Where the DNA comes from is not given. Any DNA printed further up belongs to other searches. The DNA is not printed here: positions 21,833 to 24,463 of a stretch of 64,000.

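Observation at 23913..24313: HdrA carries a C-terminal MvhD-like domain that has lost its [2Fe-2S] cysteine ligands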

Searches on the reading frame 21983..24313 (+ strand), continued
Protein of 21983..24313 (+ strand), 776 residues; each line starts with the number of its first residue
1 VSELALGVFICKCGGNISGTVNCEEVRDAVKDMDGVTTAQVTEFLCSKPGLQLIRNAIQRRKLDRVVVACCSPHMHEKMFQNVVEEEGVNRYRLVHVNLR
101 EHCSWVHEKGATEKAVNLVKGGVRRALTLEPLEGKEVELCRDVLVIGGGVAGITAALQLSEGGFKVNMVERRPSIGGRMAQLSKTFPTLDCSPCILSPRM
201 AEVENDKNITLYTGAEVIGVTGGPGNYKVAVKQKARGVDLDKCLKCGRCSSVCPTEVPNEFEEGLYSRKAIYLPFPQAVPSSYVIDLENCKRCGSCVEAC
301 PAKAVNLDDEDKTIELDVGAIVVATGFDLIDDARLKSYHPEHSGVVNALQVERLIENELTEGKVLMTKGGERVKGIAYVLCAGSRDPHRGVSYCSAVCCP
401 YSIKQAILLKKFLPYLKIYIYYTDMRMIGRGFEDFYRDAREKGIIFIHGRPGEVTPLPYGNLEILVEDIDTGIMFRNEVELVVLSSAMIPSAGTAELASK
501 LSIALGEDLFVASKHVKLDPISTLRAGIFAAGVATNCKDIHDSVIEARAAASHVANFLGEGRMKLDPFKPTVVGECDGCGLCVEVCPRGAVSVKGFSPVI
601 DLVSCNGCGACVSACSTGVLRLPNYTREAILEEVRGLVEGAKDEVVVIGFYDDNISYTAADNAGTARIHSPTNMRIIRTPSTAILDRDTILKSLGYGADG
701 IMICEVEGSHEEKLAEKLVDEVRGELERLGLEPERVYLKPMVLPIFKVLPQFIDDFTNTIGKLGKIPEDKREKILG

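Call 39: find_encoding_contigs(protein=P0115, flank=8000, max_places=1)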
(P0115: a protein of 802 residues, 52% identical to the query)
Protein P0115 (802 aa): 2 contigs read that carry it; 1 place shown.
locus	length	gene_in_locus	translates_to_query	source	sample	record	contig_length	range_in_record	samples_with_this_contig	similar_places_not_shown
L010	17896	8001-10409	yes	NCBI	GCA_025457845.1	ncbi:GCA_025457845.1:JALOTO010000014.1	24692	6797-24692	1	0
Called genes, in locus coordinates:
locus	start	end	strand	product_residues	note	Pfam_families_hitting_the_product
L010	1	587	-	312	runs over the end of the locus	PF00482:T2SSF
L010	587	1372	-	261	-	PF00482:T2SSF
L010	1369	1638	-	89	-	-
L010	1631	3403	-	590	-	PF00437:T2SSE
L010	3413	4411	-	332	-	PF23960:DUF7289 (weak)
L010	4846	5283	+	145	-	-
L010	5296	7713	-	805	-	PF00633:HHH (faint), PF10391:DNA_pol_lambd_f (faint), PF12826:HHH_2 (weak), PF14417:MEDS (faint), PF14520:HHH_5, PF06745:ATPase, PF23365:DUF7090, PF24336:DUF7504, +1 more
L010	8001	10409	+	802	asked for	PF00890:FAD_binding_2 (weak), PF01134:GIDA (weak), PF01266:DAO (weak), PF12831:FAD_oxidored, PF13450:NAD_binding_8, PF12838:Fer4_7, PF13187:Fer4_9, PF02662:FlpD, +13 more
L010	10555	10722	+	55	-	-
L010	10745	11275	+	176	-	PF04407:DUF531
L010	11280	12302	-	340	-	PF00586:AIRS, PF02769:AIRS_C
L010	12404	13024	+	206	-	PF01728:FtsJ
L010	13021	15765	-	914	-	PF00270:DEAD, PF04851:ResIII, PF00271:Helicase_C, PF19306:WHD_Lhr, PF08494:DEAD_assoc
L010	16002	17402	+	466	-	PF03415:Peptidase_C11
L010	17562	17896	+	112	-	PF03952:Enolase_N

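Call 44: predict_structure(alignment_id=A1)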
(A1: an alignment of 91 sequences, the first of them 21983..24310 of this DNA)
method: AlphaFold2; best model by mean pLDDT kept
length: 776 residues; sequences in the alignment: 91
mean_pLDDT: 88.8   pTM: 0.78
mean pLDDT of the five models: 88.8, 88.4, 88.0, 87.4, 86.2
residues with pLDDT >= 90: 472; 70-90: 264; 50-70: 29; < 50: 11
segments of 3 or more residues with pLDDT < 50: 183-191
pLDDT, mean of each block of 10 residues (from residue 1): 79 79 93 93 90 94 93 77 92 90 71 93 94 85 95 96 96 80 49 70 95 95 89 96 94 92 86 88 94 95 94 96 93 91 89 83 86 94 87 84 89 94 79 83 93 90 93 93 92 92 86 80 91 88 92 91 84 87 86 83 87 90 93 93 89 85 80 91 94 96 89 94 95 95 79 94 94 92
secondary structure, 60 per line:
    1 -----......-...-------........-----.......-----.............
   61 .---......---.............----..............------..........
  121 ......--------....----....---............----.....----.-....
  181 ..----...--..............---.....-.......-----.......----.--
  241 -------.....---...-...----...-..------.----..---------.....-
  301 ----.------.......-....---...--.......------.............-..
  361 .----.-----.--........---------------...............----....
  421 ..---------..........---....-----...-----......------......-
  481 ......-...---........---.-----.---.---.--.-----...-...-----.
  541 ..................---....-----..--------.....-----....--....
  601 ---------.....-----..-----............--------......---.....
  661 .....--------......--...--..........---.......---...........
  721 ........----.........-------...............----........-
elements in order (helices of 4 or more, strands of 3 or more residues): E6-11 H23-30 E36-42 H48-61 E65-70 H74-86 E94-98 H99-104 H111-126 E135-138 E143-146 H150-161 E166-170 H177-182 H192-205 E209-213 E215-221 E227-233 H248-252 E256-258 E267-269 H295-299 E312-318 E320-323 E327-329 H332-338 E345-347 H348-357 E375-382 H398-412 E417-422 H432-441 E445-448 E454-456 E462-467 E474-479 E481-486 E488-490 H494-501 E528-530 H540-558 E562-565 H581-585 E591-594 E597-600 H610-614 H627-638 E647-652 H656-665 E674-679 H687-696 E700-706 H710-728 E736-741 H749-763 H768-775

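Call 51: fold_search(model_id=the predicted structure, library=pdb)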
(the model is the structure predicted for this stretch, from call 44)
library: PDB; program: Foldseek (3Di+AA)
matches with E <= 10: 1814; with E <= 0.001: 477
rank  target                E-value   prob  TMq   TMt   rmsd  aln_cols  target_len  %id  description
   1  8rvu_A                5.9e-75  1.00  0.77  0.92   2.8       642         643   43  CryoEM structure of the Elp-Hdr complex of Methanothermobacter marburgensis state 2 (composite structure) (released 2025-05-14)
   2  8rvy_A                1.3e-74  1.00  0.64  0.75   6.8       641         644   43  CryoEM structure of the Elp-Hdr complex of Methanothermobacter marburgensis state 1 (composite structure) (released 2025-05-14)
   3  5odc_A                4.5e-74  1.00  0.73  0.86   4.0       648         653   43  Heterodisulfide reductase / [NiFe]-hydrogenase complex from Methanothermococcus thermolithotrophicus at 2.3 A resoluti (released 2017-08-30)
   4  5odh_A                1.2e-72  1.00  0.72  0.85   4.3       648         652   43  Heterodisulfide reductase / [NiFe]-hydrogenase complex from Methanothermococcus thermolithotrophicus soaked with heter (released 2017-08-30)
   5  5odi_A                1.0e-71  1.00  0.72  0.85   4.1       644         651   43  Heterodisulfide reductase / [NiFe]-hydrogenase complex from Methanothermococcus thermolithotrophicus cocrystallized wi (released 2017-08-30)
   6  7bkb_A                3.8e-69  1.00  0.78  0.91   2.2       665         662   38  Formate dehydrogenase - heterodisulfide reductase - formylmethanofuran dehydrogenase complex from Methanospirillum hun (released 2021-09-29)
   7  7bkd_A                5.6e-69  1.00  0.67  0.76   5.7       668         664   38  Formate dehydrogenase - heterodisulfide reductase - formylmethanofuran dehydrogenase complex from Methanospirillum hun (released 2021-09-29)
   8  8rwn_A                2.0e-51  1.00  0.53  0.95   1.9       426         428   46  CryoEM structure of the Hdr(ABC)2 subunits of the Elp-Hdr complex of Methanothermobacter marburgensis (released 2025-05-14)
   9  8rvu_a                2.2e-50  1.00  0.53  0.95   1.9       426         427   46  CryoEM structure of the Elp-Hdr complex of Methanothermobacter marburgensis state 2 (composite structure) (released 2025-05-14)
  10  7bke_A                1.5e-48  1.00  0.54  0.92   1.8       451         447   40  Formate dehydrogenase - heterodisulfide reductase - formylmethanofuran dehydrogenase complex from Methanospirillum hun (released 2021-09-29)
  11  7bkd_a                2.7e-46  1.00  0.53  0.92   1.8       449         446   40  Formate dehydrogenase - heterodisulfide reductase - formylmethanofuran dehydrogenase complex from Methanospirillum hun (released 2021-09-29)
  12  6tjr_A                2.2e-28  1.00  0.40  0.89   3.1       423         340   22  Structure of HdrA-like subunit from Hyphomicrobium denitrificans (released 2020-08-19)
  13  3cty_B                2.1e-14  1.00  0.30  0.70   5.4       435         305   12  Crystal structure of T. acidophilum thioredoxin reductase (released 2009-02-24)
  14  3cty_A                3.2e-14  1.00  0.31  0.71   5.2       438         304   13  Crystal structure of T. acidophilum thioredoxin reductase (released 2009-02-24)
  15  5mh4                  4.0e-14  1.00  0.31  0.71   5.3       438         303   15  Crystal Structure of Lactococcus lactis Thioredoxin Reductase (FR conformation) (released 2017-04-12)
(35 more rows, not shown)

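Call 56: search_protein_families(library=ncbifam, proteins=[window:21983-24313:+], max_evalue=0.00001)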
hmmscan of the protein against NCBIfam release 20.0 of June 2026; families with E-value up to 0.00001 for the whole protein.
window:21983-24313:+ (776 aa): 66 families (the best 25 are shown)
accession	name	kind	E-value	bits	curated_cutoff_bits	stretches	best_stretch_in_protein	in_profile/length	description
NF040770.1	hetero_SS_HdrA2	exception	1.8e-233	777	1100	1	6-766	2-774/777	CoB-CoM heterodisulfide reductase HdrA2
NF041891.1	hdrA_Methbact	equivalog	7e-190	633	1300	1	5-762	2-760/762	ferredoxin:CoB-CoM heterodisulfide reductase subunit HdrA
NF041778.1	hetero_SS_HdrA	equivalog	7.2e-177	589.6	1400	1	7-750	9-760/771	ferredoxin:CoB-CoM heterodisulfide reductase subunit HdrA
NF038196.1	ferrodoxin_EFR1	subfamily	4.8e-16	59.5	75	1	571-623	181-232/242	EFR1 family ferrodoxin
TIGR02700.1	flavo_MJ0208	hypoth_equivalog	7e-16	58.2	251.35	1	575-617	149-191/234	dihydromethanopterin reductase (acceptor)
NF058577.1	FdxA_fam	equivalog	1.7e-14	53.8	65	0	574-618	7-51/52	4Fe-4S ferredoxin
NF005503.0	PRK07118.1-2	equivalog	2.9e-14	53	252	2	231-317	157-239/292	RnfABCDGE type electron transport complex subunit B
NF042909.1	FMH_DH_FwdF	exception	5.9e-14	51.9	375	1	237-312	95-162/336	tungsten-dependent formylmethanofuran dehydrogenase subunit FwdF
NF040864.1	HgcB_ferredoxin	equivalog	7.9e-14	51.3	99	1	239-307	12-63/93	mercury methylation ferredoxin HgcB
TIGR02179.1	PorD_KorD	subfamily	2.5e-13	49.9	60.05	2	238-310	22-77/78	2-oxoacid:acceptor oxidoreductase, delta subunit, pyruvate/2-ketoisovalerate family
NF004537.0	PRK05888.1-3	equivalog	1.4e-12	47.5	163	1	240-310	67-135/204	NADH-quinone oxidoreductase subunit NuoI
TIGR04041.1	activase_YjjW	hypoth_equivalog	2.9e-12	46.6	250.2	1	569-635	36-103/276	YjjW family glycine radical enzyme activase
NF043039.1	HgcAB_like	equivalog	7.7e-12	45.5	285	1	569-620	301-349/350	HgcAB-like fusion protein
TIGR04105.1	FeFe_hydrog_B1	subfamily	9.1e-12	44.4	450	1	230-306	131-206/462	monomeric [FeFe] hydrogenase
NF007202.0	PRK09623.1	equivalog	2.2e-11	44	166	0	552-620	32-98/105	3-methyl-2-oxobutanoate dehydrogenase subunit delta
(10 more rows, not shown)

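Call 65: search_protein_families(library=ncbifam, proteins=[P0098, P0115], max_evalue=1e-100)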
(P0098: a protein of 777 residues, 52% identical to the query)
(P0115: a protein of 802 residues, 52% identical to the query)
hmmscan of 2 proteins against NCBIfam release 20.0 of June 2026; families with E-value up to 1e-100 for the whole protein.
P0098 (777 aa): 3 families
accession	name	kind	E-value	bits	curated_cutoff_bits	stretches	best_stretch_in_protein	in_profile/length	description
NF040770.1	hetero_SS_HdrA2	exception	2.1e-240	799.9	1100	1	2-768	2-775/777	CoB-CoM heterodisulfide reductase HdrA2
NF041891.1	hdrA_Methbact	equivalog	1e-189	632.4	1300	1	2-763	3-760/762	ferredoxin:CoB-CoM heterodisulfide reductase subunit HdrA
NF041778.1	hetero_SS_HdrA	equivalog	3.8e-183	610.3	1400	1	3-751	9-760/771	ferredoxin:CoB-CoM heterodisulfide reductase subunit HdrA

P0115 (802 aa): 3 families
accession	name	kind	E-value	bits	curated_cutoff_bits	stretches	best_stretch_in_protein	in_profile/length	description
NF040770.1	hetero_SS_HdrA2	exception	5e-255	848.3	1100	1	14-779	1-774/777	CoB-CoM heterodisulfide reductase HdrA2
NF041891.1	hdrA_Methbact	equivalog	1.9e-196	654.7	1300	1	14-775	2-760/762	ferredoxin:CoB-CoM heterodisulfide reductase subunit HdrA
NF041778.1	hetero_SS_HdrA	equivalog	2.1e-179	598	1400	1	13-728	6-725/771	ferredoxin:CoB-CoM heterodisulfide reductase subunit HdrA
